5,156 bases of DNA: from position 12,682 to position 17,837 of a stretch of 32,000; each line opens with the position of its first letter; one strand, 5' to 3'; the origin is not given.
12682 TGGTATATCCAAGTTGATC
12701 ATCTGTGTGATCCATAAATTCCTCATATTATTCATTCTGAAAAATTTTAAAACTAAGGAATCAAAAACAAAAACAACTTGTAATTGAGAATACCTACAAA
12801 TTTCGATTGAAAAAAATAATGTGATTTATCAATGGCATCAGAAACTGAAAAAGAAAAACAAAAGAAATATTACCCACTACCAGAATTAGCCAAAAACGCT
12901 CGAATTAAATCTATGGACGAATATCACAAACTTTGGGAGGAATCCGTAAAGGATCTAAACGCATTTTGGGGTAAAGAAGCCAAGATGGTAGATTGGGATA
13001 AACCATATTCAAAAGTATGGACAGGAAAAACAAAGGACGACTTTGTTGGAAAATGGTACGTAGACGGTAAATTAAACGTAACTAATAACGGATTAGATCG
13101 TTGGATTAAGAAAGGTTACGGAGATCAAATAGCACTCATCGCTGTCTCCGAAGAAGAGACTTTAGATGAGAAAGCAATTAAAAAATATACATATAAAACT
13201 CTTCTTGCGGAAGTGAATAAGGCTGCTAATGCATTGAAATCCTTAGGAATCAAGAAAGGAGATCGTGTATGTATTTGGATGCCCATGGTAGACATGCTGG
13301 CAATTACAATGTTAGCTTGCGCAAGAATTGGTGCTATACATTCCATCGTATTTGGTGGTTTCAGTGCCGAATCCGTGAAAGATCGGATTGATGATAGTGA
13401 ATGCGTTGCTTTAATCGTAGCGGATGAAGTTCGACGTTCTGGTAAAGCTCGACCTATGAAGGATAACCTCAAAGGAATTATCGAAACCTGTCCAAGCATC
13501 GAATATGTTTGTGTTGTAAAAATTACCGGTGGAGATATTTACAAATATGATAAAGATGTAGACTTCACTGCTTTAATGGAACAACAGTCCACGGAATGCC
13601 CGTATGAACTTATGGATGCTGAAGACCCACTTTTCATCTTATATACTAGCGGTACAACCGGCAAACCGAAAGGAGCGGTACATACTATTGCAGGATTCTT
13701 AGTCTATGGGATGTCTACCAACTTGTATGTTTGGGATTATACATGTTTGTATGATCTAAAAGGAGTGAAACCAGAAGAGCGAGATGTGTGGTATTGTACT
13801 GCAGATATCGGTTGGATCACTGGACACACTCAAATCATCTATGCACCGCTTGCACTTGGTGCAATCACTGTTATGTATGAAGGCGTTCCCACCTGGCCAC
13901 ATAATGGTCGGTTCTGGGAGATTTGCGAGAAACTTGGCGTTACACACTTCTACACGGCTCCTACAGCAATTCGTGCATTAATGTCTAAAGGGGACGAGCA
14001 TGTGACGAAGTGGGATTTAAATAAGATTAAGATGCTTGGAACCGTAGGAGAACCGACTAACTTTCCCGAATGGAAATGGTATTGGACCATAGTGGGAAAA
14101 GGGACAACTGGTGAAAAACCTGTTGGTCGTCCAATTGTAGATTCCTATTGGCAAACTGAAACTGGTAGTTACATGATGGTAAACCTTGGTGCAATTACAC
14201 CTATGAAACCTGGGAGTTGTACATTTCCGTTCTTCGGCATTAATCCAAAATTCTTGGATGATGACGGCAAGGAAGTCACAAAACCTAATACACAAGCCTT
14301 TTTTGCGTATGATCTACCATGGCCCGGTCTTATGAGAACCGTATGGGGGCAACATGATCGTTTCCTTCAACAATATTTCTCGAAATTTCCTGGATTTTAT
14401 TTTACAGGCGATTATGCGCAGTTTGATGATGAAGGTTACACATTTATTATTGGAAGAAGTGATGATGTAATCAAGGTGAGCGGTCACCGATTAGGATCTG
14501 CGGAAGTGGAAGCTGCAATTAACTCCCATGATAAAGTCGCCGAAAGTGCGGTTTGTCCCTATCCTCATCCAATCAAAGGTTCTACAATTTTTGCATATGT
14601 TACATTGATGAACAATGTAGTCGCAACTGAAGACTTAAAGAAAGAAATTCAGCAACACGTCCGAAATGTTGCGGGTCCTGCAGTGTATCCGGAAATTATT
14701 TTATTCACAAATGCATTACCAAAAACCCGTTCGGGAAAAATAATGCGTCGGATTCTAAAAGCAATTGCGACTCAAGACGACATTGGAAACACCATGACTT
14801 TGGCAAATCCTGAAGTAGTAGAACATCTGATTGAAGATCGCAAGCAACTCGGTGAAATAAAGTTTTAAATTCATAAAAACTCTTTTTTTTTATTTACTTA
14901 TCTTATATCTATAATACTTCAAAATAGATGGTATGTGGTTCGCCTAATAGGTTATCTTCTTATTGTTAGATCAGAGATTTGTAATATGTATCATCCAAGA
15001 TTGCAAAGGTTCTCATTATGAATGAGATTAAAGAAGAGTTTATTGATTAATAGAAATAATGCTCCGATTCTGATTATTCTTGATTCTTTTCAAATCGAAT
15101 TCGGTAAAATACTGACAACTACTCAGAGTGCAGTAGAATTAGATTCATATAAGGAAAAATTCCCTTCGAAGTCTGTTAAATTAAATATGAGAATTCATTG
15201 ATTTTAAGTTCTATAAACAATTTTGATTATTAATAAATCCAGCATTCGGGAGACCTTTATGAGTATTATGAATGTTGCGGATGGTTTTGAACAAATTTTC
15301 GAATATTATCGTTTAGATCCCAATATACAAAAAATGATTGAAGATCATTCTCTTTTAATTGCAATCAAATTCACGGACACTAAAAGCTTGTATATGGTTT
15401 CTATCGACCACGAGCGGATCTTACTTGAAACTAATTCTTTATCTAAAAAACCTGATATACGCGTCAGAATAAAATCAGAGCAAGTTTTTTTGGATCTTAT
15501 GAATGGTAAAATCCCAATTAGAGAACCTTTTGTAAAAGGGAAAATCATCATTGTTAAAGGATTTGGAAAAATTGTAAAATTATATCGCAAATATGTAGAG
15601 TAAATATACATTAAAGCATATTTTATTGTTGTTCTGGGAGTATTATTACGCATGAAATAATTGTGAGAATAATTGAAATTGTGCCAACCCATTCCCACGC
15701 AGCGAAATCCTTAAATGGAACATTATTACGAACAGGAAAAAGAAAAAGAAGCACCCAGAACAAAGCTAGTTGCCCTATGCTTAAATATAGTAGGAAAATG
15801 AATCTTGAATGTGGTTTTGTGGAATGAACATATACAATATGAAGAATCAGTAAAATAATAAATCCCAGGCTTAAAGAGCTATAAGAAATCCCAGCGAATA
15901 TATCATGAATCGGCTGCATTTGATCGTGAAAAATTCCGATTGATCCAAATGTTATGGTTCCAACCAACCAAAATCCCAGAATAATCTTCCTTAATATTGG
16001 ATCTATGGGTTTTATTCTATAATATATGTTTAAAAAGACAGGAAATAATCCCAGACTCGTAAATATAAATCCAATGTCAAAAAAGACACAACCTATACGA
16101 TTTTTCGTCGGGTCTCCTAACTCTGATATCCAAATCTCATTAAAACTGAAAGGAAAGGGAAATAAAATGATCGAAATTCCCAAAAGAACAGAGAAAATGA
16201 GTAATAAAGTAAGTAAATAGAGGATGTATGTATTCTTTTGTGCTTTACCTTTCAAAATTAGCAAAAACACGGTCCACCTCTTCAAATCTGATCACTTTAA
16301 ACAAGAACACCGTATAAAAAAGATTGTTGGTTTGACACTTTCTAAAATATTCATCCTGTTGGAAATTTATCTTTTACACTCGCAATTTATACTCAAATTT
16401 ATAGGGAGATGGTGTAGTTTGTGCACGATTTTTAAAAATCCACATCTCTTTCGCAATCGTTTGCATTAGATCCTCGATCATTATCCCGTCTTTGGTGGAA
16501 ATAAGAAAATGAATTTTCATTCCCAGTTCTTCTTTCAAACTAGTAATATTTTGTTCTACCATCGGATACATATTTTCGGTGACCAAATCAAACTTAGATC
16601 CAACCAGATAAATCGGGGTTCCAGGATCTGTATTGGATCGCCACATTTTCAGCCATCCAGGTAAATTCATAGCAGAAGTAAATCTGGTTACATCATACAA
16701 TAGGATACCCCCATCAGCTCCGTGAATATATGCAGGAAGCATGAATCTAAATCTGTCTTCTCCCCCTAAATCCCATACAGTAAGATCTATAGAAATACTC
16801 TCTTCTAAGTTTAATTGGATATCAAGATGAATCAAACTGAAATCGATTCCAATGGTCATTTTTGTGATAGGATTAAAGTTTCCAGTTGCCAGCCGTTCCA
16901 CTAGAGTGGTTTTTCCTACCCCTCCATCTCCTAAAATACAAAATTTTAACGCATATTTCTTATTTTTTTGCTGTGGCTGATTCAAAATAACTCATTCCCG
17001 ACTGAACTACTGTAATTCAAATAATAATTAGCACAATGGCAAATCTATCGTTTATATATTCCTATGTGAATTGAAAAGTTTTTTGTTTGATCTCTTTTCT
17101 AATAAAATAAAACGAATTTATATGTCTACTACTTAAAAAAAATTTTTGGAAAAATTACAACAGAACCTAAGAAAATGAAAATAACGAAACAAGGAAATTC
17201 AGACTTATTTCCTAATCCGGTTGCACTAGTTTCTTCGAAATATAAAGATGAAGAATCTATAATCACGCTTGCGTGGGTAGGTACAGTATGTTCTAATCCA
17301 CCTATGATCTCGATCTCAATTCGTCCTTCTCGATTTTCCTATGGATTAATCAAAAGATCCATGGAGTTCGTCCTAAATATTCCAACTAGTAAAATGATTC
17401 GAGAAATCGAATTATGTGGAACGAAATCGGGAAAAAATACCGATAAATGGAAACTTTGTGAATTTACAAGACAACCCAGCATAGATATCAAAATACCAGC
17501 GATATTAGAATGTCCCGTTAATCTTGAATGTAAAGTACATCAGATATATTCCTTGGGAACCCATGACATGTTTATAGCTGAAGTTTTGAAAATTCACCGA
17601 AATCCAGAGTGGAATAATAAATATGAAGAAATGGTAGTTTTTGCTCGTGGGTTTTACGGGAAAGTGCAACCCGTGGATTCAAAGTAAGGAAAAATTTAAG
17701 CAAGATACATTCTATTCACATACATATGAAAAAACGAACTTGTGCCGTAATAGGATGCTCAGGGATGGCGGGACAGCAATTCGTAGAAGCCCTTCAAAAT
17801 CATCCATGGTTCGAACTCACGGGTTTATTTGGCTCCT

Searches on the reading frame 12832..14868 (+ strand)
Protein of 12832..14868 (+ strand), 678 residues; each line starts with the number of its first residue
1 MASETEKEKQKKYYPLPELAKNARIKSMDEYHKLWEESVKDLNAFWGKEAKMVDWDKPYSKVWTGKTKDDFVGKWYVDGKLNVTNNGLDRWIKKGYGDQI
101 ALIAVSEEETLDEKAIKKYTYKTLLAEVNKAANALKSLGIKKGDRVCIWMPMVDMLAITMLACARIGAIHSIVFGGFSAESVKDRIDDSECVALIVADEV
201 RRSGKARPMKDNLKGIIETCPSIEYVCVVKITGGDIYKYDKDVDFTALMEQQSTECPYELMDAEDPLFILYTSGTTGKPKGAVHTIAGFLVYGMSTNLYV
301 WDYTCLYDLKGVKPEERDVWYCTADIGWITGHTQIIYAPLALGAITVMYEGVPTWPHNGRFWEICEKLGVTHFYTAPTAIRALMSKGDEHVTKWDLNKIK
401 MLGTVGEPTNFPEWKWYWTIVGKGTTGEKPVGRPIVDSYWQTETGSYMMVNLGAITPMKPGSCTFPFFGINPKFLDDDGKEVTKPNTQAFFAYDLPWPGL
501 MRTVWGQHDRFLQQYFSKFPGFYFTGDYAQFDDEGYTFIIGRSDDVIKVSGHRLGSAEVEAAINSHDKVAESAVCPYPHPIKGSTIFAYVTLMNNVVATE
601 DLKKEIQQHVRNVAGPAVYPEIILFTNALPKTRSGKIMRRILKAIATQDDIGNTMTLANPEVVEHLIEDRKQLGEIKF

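Call 41: search_protein_families(library=pfam, proteins=[window:12832-14868:+])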
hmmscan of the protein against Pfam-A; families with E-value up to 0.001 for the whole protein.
window:12832-14868:+ (678 aa): 3 families
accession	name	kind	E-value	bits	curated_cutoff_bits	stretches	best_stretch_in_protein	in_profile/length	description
PF00501.34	AMP-binding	-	1.5e-69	235.1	29.9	1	95-485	7-366/384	AMP-binding enzyme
PF13193.12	AMP-binding_C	-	3e-20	73.3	24.5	1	558-636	1-76/76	AMP-binding enzyme C-terminal domain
PF16177.11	ACAS_N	-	7.5e-15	54.9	27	1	31-86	1-54/55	Acetyl-coenzyme A synthetase N-terminus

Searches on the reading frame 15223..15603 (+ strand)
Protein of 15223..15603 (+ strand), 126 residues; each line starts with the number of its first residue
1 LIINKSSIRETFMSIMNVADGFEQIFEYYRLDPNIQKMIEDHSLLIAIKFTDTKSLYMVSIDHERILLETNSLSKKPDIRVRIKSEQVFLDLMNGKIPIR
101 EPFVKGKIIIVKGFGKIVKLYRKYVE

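Call 41: search_protein_families(library=pfam, proteins=[window:15223-15603:+])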
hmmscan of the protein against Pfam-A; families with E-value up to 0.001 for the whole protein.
window:15223-15603:+ (126 aa): 1 family
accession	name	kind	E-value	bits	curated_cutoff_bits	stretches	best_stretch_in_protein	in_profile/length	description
PF14864.11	Alkyl_sulf_C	-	0.00046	20.8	27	1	24-110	15-99/125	Alkyl sulfatase C-terminal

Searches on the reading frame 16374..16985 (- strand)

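Call 41: search_protein_families(library=pfam, proteins=[window:16374-16985:-])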
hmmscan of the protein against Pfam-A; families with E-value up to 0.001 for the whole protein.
window:16374-16985:- (203 aa): 5 families
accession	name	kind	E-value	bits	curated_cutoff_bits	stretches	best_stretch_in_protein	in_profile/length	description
PF00071.28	Ras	-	1.7e-27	96.4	21.6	1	14-181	1-160/162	Ras family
PF08477.19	Roc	-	4e-24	85.6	27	1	14-133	1-119/119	Ras of Complex, Roc, domain of DAPkinase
PF00025.27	Arf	-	5.3e-08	33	22.3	1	7-135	9-128/174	ADP-ribosylation factor family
PF00009.33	GTP_EFTU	-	0.00014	21.9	26.5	0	13-177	4-182/188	Elongation factor Tu GTP binding domain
PF03193.22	RsgA_GTPase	-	0.00016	22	30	0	16-34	110-128/174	RsgA GTPase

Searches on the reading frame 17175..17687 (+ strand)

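Call 41: search_protein_families(library=pfam, proteins=[window:17175-17687:+])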
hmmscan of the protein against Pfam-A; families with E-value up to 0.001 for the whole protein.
window:17175-17687:+ (170 aa): 1 family
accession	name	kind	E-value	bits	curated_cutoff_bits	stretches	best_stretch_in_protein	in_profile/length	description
PF01613.24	Flavin_Reduct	-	2.7e-32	112.5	27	1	12-158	4-146/153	Flavin reductase like domain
